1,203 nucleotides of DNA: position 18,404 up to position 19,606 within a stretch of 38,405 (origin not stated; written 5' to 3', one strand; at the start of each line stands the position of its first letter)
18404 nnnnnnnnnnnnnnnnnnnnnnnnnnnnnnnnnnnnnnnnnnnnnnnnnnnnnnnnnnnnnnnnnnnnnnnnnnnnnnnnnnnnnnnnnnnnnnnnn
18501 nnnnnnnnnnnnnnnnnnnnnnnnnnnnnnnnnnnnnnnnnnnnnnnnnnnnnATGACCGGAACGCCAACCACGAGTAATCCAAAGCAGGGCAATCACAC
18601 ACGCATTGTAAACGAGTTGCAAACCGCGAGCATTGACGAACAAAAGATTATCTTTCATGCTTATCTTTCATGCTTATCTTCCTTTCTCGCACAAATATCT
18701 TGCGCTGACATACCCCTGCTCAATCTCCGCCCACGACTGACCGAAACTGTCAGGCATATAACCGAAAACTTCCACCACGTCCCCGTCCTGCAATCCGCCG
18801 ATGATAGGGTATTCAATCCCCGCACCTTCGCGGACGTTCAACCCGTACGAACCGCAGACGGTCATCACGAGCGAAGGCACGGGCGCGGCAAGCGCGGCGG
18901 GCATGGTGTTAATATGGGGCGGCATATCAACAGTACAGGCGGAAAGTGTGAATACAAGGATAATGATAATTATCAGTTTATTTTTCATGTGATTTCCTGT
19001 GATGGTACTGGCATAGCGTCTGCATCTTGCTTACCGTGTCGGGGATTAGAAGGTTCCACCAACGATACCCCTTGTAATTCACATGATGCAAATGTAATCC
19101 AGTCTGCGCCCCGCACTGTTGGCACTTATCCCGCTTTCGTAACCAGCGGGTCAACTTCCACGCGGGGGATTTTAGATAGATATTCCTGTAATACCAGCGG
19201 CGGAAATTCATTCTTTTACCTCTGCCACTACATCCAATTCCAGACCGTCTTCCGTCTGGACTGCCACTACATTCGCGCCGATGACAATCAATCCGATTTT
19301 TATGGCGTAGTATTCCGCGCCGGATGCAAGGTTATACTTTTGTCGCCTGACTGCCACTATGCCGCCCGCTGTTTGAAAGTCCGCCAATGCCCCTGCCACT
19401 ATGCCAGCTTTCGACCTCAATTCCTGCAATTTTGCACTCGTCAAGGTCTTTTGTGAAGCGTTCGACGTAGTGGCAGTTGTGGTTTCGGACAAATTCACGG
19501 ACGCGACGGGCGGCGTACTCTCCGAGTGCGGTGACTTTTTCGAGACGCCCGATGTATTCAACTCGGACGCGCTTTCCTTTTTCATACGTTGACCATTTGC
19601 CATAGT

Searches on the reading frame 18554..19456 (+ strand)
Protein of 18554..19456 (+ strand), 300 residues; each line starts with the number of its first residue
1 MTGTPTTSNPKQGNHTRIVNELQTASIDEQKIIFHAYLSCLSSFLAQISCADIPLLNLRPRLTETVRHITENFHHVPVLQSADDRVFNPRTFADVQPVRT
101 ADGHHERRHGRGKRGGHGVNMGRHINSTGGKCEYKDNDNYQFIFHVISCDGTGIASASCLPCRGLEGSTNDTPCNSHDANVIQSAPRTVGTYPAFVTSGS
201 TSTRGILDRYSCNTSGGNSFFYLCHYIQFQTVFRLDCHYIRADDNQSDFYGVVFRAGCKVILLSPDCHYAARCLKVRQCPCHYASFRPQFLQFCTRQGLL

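Call 9: search_protein_families(library=pfam, proteins=[window:18554-19456:+], max_evalue=0.01)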
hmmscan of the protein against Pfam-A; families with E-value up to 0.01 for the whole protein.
window:18554-19456:+ (300 aa): 0 families
